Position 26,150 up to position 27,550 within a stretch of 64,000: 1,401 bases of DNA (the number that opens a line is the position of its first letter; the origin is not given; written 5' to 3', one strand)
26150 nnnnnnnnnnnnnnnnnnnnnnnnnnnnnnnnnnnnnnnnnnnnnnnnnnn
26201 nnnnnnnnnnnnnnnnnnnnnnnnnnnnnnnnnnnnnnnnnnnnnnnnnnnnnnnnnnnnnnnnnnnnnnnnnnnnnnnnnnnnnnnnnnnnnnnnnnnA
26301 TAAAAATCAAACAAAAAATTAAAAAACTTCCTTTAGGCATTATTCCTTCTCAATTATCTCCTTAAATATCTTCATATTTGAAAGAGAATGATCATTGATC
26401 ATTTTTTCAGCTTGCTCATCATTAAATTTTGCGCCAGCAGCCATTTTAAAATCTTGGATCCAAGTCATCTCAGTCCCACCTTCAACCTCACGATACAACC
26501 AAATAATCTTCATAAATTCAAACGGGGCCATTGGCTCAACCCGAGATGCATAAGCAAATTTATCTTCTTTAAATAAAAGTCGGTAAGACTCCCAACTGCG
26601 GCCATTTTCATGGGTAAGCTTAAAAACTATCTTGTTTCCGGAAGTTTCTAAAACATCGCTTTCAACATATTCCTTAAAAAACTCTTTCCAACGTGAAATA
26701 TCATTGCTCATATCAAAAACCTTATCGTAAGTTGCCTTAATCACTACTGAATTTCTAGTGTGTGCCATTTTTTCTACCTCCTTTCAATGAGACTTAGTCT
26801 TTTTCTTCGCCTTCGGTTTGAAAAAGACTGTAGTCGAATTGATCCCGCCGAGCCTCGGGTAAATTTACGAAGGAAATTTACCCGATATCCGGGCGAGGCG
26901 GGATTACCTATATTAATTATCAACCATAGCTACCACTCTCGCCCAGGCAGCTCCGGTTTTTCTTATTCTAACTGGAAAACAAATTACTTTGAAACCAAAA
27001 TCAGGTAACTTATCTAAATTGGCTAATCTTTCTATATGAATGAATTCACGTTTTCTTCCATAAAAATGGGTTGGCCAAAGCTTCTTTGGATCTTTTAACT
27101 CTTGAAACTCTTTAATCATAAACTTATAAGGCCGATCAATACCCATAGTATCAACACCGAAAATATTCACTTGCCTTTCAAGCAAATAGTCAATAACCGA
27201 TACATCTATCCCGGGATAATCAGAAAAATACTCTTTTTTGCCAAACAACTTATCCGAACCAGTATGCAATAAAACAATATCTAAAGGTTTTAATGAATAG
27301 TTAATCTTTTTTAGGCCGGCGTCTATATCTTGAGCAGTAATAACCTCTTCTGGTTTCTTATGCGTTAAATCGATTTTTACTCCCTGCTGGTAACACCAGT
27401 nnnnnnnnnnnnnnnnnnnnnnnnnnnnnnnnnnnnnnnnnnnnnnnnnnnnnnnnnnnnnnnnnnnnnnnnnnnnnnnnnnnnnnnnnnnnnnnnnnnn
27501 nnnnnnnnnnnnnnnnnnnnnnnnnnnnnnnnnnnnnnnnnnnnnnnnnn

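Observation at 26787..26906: GC-rich, highly structured 144-nt intergenic element inside the biosynthetic operon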

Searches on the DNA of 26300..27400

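Call 6: search_rna_families(source=window, start=26300, end=27400, threshold=evalue, max_evalue=10, show_alignments=3)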
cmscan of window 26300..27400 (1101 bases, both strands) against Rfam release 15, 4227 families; matches with E-value up to 10: 8.
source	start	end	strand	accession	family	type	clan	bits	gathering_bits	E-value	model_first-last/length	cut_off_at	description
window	26375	26427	-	RF01600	snoR25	Gene; snRNA; snoRNA; CD-box;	-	19.1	50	7.5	1-70/70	no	small nucleolar RNA snoR25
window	26965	27042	-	RF00584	SNORD105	Gene; snRNA; snoRNA; CD-box;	CL00075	16.6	45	2.7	1-87/87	no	Small nucleolar RNA SNORD105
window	26855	26965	-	RF01866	ceN33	Gene; snRNA; snoRNA; CD-box;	-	16.2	75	2.1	1-118/118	no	C. elegans snoRNA ceN33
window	27202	27295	-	RF00340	SNORA36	Gene; snRNA; snoRNA; HACA-box;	CL00035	16.1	43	7.5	1-132/132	no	Small nucleolar RNA SNORA36 family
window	26348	26407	+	RF02356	BjrC1505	Gene; sRNA;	-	14.4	50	7.8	1-140/140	no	Alphaproteobacterial sRNA BjrC1505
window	26371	26425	-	RF01304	sR5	Gene; snRNA; snoRNA; CD-box;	-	14.2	40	1.8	1-53/53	no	Small nucleolar RNA sR5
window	26378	26426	-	RF01135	sR24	Gene; snRNA; snoRNA; CD-box;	-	13.1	36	8.8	1-55/55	no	Small nucleolar RNA sR24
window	27031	27123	+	RF01296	snoU85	Gene; snRNA; snoRNA; HACA-box;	CL00082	8.8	41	8.3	1-329/329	no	Small nucleolar RNA U85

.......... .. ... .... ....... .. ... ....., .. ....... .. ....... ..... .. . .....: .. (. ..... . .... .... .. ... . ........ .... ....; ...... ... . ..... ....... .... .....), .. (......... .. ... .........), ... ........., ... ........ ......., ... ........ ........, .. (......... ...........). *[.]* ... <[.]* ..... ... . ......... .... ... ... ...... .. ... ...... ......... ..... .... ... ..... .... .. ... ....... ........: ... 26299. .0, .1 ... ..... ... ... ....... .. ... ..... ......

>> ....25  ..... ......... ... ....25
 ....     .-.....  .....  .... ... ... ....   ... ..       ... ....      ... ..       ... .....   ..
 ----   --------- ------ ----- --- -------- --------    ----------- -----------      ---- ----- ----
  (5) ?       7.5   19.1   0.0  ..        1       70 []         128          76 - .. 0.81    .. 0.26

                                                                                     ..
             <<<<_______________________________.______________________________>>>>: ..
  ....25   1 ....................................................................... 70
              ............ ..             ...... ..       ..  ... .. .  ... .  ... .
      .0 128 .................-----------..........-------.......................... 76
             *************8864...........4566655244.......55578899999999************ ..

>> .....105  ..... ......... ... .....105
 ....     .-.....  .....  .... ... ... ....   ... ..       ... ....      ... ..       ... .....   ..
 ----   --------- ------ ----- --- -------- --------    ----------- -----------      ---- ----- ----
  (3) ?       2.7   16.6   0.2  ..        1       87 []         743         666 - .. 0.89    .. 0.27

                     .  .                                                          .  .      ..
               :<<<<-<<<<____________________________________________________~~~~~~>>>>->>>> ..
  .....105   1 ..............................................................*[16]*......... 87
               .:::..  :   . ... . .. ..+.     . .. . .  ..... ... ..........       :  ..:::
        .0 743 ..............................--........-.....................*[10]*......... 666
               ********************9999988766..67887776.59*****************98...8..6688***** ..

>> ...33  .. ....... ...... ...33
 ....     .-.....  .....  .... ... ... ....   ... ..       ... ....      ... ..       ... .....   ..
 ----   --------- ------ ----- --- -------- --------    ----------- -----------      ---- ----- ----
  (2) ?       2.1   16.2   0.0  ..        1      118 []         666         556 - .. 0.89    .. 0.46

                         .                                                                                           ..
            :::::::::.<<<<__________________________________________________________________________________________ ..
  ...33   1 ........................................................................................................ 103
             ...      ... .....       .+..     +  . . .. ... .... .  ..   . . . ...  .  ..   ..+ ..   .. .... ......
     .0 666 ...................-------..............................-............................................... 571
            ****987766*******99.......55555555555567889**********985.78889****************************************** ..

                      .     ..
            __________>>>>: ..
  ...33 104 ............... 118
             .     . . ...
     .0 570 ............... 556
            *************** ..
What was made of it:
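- On Any Rfam 15 RNA family: The best hit over 26300-27400 scored 19 bits against a gathering score of 50, with E = 7.5 (call 6).
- There is no Rfam hit at E <= 10 (call 6).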
